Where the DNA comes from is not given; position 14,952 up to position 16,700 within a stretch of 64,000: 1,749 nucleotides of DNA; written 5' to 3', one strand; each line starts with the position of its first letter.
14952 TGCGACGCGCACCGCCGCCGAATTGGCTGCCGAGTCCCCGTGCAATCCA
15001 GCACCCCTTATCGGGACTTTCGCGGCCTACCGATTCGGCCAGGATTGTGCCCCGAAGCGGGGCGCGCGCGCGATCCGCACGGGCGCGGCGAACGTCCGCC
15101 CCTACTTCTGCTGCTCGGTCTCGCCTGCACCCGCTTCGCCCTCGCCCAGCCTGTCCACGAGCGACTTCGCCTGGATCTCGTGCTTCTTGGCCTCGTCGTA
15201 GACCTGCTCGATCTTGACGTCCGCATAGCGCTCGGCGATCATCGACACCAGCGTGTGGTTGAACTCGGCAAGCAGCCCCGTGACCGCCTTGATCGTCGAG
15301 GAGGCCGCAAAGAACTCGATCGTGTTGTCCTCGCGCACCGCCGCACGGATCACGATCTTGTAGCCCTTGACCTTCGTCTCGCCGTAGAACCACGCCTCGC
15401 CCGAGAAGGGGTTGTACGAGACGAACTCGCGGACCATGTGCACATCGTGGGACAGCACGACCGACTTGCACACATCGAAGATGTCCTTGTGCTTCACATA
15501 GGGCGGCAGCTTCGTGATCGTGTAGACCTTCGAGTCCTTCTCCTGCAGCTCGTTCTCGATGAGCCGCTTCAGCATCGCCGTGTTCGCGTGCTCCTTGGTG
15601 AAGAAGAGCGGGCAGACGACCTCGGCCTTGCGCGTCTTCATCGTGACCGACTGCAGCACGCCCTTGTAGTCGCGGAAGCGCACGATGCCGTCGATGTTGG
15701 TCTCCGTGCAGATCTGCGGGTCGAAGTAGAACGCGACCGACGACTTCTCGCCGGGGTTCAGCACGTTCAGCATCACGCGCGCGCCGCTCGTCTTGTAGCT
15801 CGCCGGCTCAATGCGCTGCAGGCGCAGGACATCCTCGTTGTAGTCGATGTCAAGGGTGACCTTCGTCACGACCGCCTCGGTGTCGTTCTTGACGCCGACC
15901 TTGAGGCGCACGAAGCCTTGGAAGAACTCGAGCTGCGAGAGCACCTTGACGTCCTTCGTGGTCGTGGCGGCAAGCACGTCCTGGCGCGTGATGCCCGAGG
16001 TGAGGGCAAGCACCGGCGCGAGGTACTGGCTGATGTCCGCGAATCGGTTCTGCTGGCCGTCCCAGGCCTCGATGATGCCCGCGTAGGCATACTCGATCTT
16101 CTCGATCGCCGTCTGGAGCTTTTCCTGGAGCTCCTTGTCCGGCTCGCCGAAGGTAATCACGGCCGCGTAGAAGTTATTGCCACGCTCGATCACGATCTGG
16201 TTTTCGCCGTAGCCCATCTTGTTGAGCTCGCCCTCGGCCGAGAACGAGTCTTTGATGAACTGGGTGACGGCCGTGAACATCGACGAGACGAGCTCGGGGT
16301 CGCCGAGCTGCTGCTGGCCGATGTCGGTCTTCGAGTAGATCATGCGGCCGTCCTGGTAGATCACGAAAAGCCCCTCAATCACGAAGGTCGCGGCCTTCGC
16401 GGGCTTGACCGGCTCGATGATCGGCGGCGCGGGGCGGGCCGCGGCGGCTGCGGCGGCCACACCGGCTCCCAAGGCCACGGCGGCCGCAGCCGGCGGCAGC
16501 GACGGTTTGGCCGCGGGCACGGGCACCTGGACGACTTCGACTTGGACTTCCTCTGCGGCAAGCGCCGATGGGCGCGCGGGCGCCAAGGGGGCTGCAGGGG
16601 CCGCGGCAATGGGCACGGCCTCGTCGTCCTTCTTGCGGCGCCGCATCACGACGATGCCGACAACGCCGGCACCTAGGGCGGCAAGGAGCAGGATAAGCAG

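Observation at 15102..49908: Tandem triad of giant type-I membrane proteins with variable ectodomains and a constant stalk-TM-cytoplasmic cassette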

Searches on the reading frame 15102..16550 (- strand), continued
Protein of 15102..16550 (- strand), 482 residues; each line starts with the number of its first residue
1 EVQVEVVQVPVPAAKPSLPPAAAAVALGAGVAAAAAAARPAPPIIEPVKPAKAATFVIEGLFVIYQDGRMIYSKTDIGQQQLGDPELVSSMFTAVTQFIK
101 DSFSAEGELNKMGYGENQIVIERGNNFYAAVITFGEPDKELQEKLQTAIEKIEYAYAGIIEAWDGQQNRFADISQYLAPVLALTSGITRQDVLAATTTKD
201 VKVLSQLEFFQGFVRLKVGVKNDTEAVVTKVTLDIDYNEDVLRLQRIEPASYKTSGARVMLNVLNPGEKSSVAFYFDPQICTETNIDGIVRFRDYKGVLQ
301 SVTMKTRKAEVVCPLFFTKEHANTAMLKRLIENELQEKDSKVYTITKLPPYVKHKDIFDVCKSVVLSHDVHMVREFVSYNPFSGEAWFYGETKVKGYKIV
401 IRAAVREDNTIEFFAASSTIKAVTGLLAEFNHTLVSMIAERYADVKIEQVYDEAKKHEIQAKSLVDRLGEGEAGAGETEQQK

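Call 49: find_encoding_contigs(protein=P0033, flank=10000, max_places=2)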
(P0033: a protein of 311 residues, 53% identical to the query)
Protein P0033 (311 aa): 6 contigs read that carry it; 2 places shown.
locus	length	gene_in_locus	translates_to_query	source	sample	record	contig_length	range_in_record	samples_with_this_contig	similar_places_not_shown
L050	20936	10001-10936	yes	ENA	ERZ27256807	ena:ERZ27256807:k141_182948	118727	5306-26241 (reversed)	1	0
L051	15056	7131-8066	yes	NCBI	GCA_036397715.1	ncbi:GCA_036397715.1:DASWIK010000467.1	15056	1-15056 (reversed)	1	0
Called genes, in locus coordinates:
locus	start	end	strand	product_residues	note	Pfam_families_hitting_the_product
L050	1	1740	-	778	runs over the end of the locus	PF18072:FGAR-AT_linker, PF00586:AIRS, PF02769:AIRS_C, PF00586:AIRS, PF02769:AIRS_C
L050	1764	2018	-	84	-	PF02700:PurS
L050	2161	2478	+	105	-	PF12840:HTH_20, PF01022:HTH_5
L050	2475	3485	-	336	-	PF01384:PHO4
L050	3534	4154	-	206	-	PF01865:PhoU_div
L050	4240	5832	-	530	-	PF24316:Tli3 (faint), PF02012:BNR (faint), PF13088:BNR_2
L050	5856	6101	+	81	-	-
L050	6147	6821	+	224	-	PF00154:RecA_N (weak), PF06745:ATPase, PF08423:Rad51, PF13481:AAA_25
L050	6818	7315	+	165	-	PF09828:ChrB_C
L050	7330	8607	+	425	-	PF07690:MFS_1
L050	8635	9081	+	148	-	-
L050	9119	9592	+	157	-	PF01877:RNA_binding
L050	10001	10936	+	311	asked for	-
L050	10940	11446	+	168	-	-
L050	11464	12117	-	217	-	-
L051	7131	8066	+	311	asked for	-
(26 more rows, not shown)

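Call 66: find_encoding_contigs(protein=P0043, flank=8000, max_places=2)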
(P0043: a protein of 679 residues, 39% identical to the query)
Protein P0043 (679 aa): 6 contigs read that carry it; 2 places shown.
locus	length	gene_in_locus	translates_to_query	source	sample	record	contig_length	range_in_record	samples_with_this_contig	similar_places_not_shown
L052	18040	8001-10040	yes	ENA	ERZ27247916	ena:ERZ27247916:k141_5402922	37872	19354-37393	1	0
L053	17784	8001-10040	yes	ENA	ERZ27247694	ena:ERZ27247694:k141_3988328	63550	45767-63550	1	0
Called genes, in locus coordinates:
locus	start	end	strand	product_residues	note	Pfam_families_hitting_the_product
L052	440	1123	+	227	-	PF01037:AsnC_trans_reg (faint)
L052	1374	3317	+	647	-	PF00330:Aconitase, PF00694:Aconitase_C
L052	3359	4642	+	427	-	PF08442:ATP-grasp_2, PF24948:Citrate_synth_N, PF16114:Citrate_bind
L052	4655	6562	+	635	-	PF02629:CoA_binding (faint), PF00549:Ligase_CoA, PF00285:Citrate_synt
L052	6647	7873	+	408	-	PF00180:Iso_dh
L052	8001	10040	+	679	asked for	-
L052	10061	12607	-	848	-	PF07224:Chlorophyllase, PF12740:PETase, PF00801:PKD, PF18911:PKD_4, PF00801:PKD, PF18911:PKD_4, PF00801:PKD, PF18911:PKD_4, +4 more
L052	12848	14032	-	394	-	PF13183:Fer4_8, PF13237:Fer4_10 (faint), PF12838:Fer4_7 (weak), PF13484:Fer4_16 (weak), PF13534:Fer4_17, PF02754:CCG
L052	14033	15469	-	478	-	PF01565:FAD_binding_4, PF02913:FAD-oxidase_C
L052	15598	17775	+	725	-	PF01935:DUF87, PF05872:HerA_C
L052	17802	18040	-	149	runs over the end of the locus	-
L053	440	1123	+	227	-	PF01037:AsnC_trans_reg (faint)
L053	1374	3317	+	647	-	PF00330:Aconitase, PF00694:Aconitase_C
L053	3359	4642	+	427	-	PF08442:ATP-grasp_2, PF24948:Citrate_synth_N, PF16114:Citrate_bind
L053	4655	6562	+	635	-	PF02629:CoA_binding (faint), PF00549:Ligase_CoA, PF00285:Citrate_synt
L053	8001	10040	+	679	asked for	-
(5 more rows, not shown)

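Call 67: find_encoding_contigs(protein=P0046, flank=8000, max_places=2)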
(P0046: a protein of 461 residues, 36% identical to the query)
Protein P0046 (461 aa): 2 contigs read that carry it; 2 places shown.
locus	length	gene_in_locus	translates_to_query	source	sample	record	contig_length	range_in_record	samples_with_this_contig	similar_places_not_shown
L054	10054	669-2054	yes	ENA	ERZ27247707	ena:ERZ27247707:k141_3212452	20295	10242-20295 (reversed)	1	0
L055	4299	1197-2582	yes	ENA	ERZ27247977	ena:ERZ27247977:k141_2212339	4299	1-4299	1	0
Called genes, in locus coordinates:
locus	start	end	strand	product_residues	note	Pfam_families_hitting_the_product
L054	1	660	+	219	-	?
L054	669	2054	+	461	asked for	-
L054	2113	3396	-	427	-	PF25213:HVO_A0261_N (weak), PF01022:HTH_5, PF09339:HTH_IclR (weak), PF12802:MarR_2 (weak), PF12840:HTH_20, PF07705:CARDB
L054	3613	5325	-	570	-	PF07690:MFS_1, PF12832:MFS_1_like, PF07690:MFS_1 (weak)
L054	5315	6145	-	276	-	PF00459:Inositol_P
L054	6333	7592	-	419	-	PF05221:AdoHcyase, PF02826:2-Hacid_dh_C, PF00670:AdoHcyase_NAD, PF07991:KARI_N (weak)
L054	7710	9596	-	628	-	PF19077:Big_13 (faint)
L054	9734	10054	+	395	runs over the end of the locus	-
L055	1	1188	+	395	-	?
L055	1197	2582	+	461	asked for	-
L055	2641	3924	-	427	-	PF25213:HVO_A0261_N (weak), PF01022:HTH_5, PF09339:HTH_IclR (weak), PF12802:MarR_2 (weak), PF12840:HTH_20, PF07705:CARDB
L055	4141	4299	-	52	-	?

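Call 70: search_protein_families(library=padloc, proteins=[window:15102-16550:-, P0082, P0195, P0067, P0043], max_evalue=0.01)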
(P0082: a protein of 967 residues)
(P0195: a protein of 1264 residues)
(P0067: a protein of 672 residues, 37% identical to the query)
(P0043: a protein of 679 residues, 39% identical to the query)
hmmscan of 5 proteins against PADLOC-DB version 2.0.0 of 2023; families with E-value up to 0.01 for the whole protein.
window:15102-16550:- (482 aa): 0 families

P0082 (967 aa): 0 families

P0195 (1264 aa): 1 family
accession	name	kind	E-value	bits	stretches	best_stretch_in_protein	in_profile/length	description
PDLC03832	BovA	-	3.7e-14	50.7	1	1072-1243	502-670/711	-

P0067 (672 aa): 0 families

P0043 (679 aa): 0 families

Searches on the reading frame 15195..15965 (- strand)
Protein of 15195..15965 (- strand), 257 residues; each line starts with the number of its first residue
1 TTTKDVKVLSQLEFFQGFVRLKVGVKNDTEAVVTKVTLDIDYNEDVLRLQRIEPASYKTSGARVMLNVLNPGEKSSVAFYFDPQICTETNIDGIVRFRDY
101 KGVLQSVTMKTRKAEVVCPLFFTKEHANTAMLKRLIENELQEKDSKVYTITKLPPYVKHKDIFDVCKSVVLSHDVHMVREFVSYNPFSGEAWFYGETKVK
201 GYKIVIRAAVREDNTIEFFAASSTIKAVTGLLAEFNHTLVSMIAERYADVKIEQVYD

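Call 46: find_homologous_proteins(query=A3, max_evalue=0.001)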
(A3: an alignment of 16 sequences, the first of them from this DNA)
Query A3 (16 sequences) (257 aa, profile of the alignment): 104 proteins with E <= 0.001 among 3629 candidates.
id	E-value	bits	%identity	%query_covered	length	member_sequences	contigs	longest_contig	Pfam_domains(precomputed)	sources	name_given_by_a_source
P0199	1.5e-100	354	53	96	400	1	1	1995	-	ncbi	-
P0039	1.0e-99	351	57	95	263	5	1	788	-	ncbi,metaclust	ncbi:unnamed protein product, partial [marine sediment metagenome]|metaclust:status=active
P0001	1.2e-99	351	93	100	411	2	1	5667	-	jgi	jgi:hypothetical protein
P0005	2.1e-99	350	71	100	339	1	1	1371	-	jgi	jgi:hypothetical protein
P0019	4.0e-99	349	54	95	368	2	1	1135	-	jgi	jgi:hypothetical protein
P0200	4.8e-98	345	44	100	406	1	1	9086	-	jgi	jgi:hypothetical protein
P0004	7.7e-98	345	66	100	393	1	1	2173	-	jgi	jgi:hypothetical protein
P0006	9.6e-98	344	73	97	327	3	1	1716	-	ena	-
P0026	6.2e-97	342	48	98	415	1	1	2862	-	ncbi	ncbi:MAG: hypothetical protein AB1779_10465, partial [Candidatus Thermoplasmatota archaeon]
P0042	1.9e-96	340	52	93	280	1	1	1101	-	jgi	jgi:hypothetical protein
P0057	3.4e-95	336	45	92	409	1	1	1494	-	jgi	jgi:hypothetical protein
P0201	4.9e-93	329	43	91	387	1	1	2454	-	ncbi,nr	ncbi:hypothetical protein KAR91_74215, partial [Candidatus Pacearchaeota archaeon]|nr:hypothetical p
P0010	3.9e-92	326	54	98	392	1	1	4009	-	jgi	jgi:hypothetical protein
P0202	1.4e-89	318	45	100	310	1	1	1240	-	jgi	jgi:hypothetical protein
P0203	4.6e-89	316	45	98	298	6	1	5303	-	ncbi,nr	ncbi:MAG: hypothetical protein GWN18_15990, partial [Thermoplasmata archaeon]|nr:hypothetical protei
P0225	3.8e-67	244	33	93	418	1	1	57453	-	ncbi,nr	ncbi:MAG: hypothetical protein NTZ39_07450 [Methanoregula sp.]|nr:hypothetical protein [Methanoregul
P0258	4.1e-37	146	35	51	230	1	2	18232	PF13240.12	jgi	jgi:zinc-ribbon domain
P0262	6.9e-25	106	38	46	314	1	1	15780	-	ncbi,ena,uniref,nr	ncbi:hypothetical protein [uncultured Methanomethylovorans sp.]|uniref:hypothetical protein n=1 Tax=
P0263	2.8e-22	97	41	29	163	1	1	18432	-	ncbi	-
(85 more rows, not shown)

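Call 47: find_encoding_contigs(protein=P0262, flank=10000, max_places=2)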
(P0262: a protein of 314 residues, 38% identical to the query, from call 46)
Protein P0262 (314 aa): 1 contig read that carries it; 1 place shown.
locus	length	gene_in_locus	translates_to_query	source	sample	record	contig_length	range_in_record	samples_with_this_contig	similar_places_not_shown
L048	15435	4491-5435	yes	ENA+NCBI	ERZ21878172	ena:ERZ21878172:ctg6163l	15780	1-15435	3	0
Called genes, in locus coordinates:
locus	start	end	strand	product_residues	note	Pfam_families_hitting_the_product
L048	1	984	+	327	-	PF00082:Peptidase_S8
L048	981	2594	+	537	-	-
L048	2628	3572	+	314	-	-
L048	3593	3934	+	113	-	-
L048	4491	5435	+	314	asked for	-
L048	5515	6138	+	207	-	PF03781:FGE-sulfatase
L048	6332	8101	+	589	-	PF03781:FGE-sulfatase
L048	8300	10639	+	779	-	PF03781:FGE-sulfatase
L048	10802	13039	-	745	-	PF08309:LVIVD, PF00041:fn3 (faint)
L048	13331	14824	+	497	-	-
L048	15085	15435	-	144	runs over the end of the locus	PF13384:HTH_23, PF06056:Terminase_5 (weak)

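Call 48: find_encoding_contigs(protein=P0225, flank=10000, max_places=2)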
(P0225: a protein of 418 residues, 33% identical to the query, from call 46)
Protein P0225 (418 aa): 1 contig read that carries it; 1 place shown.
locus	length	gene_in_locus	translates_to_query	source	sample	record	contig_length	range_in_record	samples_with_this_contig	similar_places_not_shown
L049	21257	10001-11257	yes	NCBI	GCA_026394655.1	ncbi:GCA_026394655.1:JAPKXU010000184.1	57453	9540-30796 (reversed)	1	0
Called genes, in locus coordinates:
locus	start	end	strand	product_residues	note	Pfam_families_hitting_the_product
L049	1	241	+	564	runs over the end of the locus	PF00749:tRNA-synt_1c, PF03950:tRNA-synt_1c_C, PF20974:tRNA-synt_1c_C2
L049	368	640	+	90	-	-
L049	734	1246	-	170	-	-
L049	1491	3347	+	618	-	PF00270:DEAD, PF04851:ResIII, PF00271:Helicase_C, PF16124:RecQ_Zn_bind, PF09382:RQC, PF00570:HRDC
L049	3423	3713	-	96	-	-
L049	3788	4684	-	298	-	PF01040:UbiA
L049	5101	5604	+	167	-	-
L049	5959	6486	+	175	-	PF13527:Acetyltransf_9, PF00583:Acetyltransf_1, PF13508:Acetyltransf_7 (weak)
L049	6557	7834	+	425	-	PF01555:N6_N4_Mtase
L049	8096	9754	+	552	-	PF03109:ABC1, PF27536:UbiB_helical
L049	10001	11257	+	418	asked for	-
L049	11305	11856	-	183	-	PF03167:UDG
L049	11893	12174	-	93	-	PF02943:FeThRed_B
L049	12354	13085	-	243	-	PF01259:SAICAR_synt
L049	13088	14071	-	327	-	PF04055:Radical_SAM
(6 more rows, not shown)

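Call 72: find_encoding_contigs(protein=P0258, flank=9000, max_places=2)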
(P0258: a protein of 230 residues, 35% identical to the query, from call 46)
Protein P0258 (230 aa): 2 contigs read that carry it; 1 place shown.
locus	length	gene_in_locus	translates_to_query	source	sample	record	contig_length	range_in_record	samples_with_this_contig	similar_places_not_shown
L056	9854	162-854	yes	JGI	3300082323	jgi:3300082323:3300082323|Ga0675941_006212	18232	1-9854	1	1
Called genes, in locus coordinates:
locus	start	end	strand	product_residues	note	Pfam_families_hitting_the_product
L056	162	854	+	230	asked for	PF13240:Zn_Ribbon_1 (weak)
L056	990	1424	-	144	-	PF09335:VTT_dom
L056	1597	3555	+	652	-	PF08308:PEGA, PF13240:Zn_Ribbon_1 (weak), PF24460:DUF7575 (weak)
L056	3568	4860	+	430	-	PF10102:DUF2341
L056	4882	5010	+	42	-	-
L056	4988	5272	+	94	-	PF04365:BrnT_toxin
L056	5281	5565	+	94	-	PF12441:CopG_antitoxin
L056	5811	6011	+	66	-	-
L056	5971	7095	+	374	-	-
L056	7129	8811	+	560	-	PF08308:PEGA, PF13240:Zn_Ribbon_1 (weak)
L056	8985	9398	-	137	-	-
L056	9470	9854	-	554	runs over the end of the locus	PF04055:Radical_SAM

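Call 73: find_encoding_contigs(protein=P0263, flank=9000, max_places=2)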
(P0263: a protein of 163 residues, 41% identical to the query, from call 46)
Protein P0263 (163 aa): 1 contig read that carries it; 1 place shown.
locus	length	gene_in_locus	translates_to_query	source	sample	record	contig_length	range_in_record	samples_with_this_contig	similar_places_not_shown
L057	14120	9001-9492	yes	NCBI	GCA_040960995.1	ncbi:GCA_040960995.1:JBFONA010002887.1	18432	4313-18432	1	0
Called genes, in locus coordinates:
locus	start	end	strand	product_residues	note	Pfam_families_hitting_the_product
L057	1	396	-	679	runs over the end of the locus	PF08487:VIT, PF05762:VWA_CoxE (weak), PF00092:VWA, PF10138:vWA-TerF-like (weak), PF13519:VWA_2, PF13768:VWA_3, PF25106:VWA_4 (weak)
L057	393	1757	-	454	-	PF01368:DHH, PF27767:Arc_Cdc45 (weak), PF21763:DHH_CID, PF02272:DHHA1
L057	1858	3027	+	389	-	PF04945:YHS, PF12838:Fer4_7 (faint), PF00037:Fer4 (faint), PF04422:FrhB_FdhB_N, PF04432:FrhB_FdhB_C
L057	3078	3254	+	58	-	PF17299:DUF5350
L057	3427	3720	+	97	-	PF21715:CggR_N (weak)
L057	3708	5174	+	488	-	PF01139:RtcB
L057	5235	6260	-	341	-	-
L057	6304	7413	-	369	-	PF01702:TGT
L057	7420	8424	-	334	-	PF02547:Queuosine_synth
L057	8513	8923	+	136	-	-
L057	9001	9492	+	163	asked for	-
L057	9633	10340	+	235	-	PF03781:FGE-sulfatase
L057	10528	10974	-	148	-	PF01850:PIN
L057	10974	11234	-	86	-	-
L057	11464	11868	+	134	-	PF01909:NTP_transf_2, PF18765:Polbeta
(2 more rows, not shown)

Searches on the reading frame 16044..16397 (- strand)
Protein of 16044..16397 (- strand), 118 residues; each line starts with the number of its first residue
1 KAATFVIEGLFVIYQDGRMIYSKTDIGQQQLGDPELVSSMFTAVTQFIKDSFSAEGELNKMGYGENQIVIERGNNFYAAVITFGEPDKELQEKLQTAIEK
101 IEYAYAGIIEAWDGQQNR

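Call 76: find_homologous_proteins(query=A5, max_evalue=0.001)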
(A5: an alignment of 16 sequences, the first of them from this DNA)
Query A5 (16 sequences) (118 aa, profile of the alignment): 9 proteins with E <= 0.001 among 1116 candidates.
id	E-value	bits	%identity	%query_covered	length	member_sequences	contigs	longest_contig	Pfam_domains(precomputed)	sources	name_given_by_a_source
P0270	3.8e-34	135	39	95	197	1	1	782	-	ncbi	-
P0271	2.2e-29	120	32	94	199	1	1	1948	-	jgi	-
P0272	1.9e-28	117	31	93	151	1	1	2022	-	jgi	jgi:hypothetical protein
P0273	3.8e-28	116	30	93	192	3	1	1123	-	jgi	-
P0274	1.0e-27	114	31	97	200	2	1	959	-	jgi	jgi:hypothetical protein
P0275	5.1e-26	109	30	96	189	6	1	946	-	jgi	-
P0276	3.8e-23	100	32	89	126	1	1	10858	-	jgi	jgi:hypothetical protein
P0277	1.3e-14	72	29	81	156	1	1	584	-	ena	-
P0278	1.6e-5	43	29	43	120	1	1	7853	-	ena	-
